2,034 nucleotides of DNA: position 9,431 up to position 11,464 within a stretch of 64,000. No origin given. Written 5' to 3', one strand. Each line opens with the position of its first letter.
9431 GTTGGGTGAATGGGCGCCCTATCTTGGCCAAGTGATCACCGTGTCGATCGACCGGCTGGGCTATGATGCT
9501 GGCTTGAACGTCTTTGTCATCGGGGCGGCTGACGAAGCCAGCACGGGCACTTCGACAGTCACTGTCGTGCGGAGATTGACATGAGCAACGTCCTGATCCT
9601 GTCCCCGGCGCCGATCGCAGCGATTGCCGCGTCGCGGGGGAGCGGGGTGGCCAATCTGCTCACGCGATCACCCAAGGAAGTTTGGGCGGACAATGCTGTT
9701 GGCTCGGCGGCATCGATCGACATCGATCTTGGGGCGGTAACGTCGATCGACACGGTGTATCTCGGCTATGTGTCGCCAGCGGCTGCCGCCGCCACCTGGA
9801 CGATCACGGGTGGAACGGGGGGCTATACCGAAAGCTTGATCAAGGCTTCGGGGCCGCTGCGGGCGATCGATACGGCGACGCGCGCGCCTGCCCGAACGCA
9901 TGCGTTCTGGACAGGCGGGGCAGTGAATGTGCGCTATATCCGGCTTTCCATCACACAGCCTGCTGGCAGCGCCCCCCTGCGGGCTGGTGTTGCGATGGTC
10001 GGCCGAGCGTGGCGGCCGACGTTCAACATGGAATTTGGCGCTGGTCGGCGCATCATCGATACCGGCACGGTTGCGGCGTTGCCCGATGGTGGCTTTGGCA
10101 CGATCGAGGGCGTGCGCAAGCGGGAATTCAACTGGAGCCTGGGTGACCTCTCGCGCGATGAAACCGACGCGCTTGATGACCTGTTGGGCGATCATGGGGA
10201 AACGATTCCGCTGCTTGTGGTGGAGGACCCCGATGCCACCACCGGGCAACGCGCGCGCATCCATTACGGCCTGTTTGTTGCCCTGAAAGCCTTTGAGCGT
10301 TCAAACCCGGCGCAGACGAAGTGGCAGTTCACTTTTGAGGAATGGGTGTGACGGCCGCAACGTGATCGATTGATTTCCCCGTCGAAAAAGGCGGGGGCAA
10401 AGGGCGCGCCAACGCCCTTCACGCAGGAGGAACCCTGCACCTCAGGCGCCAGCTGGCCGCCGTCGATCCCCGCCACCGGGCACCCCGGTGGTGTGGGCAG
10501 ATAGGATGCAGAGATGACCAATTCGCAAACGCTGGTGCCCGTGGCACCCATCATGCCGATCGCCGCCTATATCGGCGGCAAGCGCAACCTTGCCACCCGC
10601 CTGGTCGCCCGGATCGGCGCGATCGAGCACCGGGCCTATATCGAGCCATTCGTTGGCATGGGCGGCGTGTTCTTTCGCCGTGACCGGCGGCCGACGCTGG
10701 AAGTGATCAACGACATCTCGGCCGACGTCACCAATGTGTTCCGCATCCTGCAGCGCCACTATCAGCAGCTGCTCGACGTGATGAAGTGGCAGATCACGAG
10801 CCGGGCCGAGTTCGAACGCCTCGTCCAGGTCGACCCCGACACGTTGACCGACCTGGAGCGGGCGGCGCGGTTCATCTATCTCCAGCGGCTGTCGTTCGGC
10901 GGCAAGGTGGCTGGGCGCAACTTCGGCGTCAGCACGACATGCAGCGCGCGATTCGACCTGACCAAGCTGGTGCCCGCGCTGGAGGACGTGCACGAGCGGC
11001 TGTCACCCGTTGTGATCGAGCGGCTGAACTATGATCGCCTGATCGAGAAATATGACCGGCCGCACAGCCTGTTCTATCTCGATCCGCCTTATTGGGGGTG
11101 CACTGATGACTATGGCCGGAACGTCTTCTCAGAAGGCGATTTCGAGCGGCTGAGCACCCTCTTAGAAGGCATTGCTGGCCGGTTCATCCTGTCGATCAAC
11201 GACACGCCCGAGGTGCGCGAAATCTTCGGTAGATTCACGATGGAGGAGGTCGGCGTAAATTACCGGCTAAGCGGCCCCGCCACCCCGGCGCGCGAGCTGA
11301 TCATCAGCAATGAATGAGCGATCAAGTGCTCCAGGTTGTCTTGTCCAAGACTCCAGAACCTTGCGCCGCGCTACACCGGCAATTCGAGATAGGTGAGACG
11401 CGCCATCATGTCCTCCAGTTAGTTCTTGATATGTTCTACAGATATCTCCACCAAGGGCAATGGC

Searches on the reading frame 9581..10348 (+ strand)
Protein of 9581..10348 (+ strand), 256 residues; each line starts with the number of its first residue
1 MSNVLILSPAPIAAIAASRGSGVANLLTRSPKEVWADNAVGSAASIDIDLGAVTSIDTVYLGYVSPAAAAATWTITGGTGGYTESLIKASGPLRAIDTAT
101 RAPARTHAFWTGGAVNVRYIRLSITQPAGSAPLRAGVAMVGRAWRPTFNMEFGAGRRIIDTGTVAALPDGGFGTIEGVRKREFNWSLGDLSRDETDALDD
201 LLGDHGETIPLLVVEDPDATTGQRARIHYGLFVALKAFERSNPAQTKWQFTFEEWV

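Call 48: search_protein_families(library=phrogs, max_evalue=0.00001, proteins=[window:9581-10348:+])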
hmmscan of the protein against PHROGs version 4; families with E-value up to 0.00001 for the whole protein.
seq(256 aa): 1 family
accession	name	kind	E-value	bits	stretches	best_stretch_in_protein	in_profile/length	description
phrog_8610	-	unknown function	6.1e-17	62.6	1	4-254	4-267/270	-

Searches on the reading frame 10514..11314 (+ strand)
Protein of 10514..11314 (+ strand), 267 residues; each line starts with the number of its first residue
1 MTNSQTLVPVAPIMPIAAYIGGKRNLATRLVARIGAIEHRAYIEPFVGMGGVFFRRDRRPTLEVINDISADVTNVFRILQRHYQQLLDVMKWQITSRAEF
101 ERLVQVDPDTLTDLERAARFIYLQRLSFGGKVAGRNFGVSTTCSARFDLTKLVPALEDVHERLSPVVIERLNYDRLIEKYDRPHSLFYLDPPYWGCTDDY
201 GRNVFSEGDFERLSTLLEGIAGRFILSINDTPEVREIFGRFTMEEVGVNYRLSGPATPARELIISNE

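Call 48: search_protein_families(library=phrogs, max_evalue=0.00001, proteins=[window:10514-11314:+])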
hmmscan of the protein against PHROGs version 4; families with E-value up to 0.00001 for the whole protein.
seq(267 aa): 6 families
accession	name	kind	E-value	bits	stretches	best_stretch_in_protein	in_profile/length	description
phrog_56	-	other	9.7e-76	257.4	1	15-266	63-322/647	DNA methyltransferase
phrog_1996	-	other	5.4e-25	89.1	1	142-266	13-140/150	DNA methyltransferase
phrog_13242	-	unknown function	5.4e-24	86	1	21-227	33-228/450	-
phrog_116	-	other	3.1e-07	30.1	1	38-135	534-633/779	DNA methyltransferase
phrog_23217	-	unknown function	1.8e-06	29.1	0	18-103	8-90/109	-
phrog_26700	-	unknown function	3e-06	27.1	1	14-249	7-254/552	-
